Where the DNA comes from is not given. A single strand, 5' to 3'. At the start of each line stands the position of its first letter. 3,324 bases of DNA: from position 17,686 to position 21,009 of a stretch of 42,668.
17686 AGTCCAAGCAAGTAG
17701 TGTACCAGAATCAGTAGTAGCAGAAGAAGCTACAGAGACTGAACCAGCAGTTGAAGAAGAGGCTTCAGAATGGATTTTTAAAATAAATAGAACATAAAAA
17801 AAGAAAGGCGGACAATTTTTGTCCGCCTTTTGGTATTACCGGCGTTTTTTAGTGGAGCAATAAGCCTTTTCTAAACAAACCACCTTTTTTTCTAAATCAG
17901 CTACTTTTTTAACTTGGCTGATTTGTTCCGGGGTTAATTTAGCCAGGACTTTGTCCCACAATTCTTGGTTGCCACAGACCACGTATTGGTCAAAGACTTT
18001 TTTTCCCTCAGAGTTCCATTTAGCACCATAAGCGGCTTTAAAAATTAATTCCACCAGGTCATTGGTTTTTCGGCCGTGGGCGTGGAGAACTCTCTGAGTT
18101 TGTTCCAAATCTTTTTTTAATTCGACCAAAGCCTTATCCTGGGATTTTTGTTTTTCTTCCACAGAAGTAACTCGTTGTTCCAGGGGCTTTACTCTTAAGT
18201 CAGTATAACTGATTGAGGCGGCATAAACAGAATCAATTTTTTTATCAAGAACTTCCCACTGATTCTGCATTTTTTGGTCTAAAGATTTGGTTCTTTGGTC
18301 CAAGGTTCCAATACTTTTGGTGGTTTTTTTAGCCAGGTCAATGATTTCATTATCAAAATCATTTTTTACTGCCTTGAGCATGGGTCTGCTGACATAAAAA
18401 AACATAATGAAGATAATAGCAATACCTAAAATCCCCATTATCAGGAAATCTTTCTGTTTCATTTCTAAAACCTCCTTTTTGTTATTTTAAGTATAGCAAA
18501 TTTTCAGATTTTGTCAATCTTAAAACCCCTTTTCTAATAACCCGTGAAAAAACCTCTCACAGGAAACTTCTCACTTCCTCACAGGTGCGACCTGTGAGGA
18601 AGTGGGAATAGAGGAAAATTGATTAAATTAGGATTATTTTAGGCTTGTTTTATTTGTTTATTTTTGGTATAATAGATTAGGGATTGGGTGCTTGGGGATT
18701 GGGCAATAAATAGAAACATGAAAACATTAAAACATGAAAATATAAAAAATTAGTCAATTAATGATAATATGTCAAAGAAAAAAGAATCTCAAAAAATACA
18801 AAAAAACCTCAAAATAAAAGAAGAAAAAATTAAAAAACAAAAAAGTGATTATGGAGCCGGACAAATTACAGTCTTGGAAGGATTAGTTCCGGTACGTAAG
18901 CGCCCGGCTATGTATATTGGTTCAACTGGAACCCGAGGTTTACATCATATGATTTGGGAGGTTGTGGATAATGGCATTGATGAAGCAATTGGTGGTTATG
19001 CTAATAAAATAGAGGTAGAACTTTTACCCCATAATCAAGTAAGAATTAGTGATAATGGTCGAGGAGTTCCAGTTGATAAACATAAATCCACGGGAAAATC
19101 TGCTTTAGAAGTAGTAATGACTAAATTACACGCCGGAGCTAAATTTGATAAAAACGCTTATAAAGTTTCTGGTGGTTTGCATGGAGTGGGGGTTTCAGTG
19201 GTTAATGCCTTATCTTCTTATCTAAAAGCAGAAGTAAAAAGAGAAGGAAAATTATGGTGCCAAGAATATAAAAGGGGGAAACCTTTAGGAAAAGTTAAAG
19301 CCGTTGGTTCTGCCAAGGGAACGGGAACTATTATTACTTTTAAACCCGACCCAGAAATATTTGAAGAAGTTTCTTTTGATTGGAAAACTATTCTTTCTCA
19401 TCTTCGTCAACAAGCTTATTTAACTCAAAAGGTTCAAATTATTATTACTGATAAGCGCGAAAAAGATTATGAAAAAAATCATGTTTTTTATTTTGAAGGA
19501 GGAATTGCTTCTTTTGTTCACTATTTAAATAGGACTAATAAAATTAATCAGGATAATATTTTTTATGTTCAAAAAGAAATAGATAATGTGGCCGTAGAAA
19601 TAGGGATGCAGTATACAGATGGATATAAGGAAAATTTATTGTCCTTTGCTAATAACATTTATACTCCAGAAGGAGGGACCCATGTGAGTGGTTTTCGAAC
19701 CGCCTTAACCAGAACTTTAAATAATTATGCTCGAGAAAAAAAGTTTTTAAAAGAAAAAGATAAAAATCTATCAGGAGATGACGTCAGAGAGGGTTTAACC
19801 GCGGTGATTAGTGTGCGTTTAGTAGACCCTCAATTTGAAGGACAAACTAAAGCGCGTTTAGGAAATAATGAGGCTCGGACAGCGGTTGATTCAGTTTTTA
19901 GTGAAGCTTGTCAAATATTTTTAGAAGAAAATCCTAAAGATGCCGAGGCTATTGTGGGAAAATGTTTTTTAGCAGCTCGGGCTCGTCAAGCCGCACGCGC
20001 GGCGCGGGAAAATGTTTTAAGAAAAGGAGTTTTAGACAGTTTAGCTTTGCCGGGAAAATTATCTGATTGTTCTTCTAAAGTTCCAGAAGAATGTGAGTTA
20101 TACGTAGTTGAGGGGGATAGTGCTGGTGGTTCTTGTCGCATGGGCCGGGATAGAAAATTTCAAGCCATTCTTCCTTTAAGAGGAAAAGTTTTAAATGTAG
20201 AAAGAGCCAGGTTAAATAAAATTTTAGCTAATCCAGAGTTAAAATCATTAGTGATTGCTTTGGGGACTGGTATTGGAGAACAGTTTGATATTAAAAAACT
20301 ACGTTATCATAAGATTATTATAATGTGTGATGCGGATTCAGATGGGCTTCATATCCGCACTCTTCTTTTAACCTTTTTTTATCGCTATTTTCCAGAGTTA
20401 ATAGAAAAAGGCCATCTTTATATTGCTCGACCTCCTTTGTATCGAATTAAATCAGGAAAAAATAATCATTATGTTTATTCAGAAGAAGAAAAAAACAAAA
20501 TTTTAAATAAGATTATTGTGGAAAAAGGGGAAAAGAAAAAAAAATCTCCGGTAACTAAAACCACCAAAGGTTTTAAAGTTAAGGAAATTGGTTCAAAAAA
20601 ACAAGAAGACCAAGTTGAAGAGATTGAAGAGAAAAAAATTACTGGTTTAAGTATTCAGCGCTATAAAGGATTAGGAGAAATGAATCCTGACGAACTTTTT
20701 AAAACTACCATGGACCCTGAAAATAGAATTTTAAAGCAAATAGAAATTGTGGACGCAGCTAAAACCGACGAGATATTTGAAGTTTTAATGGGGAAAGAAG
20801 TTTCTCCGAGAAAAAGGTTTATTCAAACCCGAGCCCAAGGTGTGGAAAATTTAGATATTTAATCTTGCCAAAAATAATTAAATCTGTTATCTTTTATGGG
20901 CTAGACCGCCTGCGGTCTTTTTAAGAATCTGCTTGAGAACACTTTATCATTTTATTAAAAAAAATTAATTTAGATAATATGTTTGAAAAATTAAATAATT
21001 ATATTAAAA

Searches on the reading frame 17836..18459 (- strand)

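Call 66: search_protein_families(library=pfam, proteins=[window:17836-18459:-], max_evalue=0.001)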
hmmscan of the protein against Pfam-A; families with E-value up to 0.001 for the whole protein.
window:17836-18459:- (207 aa): 1 family
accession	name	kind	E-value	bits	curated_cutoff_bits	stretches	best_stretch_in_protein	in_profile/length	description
PF24627.1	PUMA_CC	-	0.00067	20.1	30.1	1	86-136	13-63/74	PUMA coiled-coil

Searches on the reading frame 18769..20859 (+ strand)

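Call 8: search_protein_families(library=ncbifam, proteins=[window:18769-20859:+], max_evalue=0.00001)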
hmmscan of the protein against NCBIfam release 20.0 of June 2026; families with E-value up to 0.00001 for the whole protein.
window:18769-20859:+ (697 aa): 5 families
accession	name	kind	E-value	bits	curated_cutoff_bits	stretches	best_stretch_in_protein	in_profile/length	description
NF004189.0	PRK05644.1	subfamily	3.3e-292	970.6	740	2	22-590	4-568/641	DNA gyrase subunit B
NF011501.0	PRK14939.1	subfamily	6.1e-286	951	796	2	21-592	3-573/803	DNA gyrase subunit B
TIGR01059.1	gyrB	equivalog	2.2e-277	921.8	882.4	1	28-697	1-639/639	DNA topoisomerase (ATP-hydrolyzing) subunit B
TIGR01058.1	parE_Gpos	equivalog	1.8e-226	753.4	899.95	2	26-581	3-561/637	DNA topoisomerase IV subunit B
TIGR01055.1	parE_Gneg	equivalog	2e-178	594.7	723.35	2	27-588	3-556/625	DNA topoisomerase IV subunit B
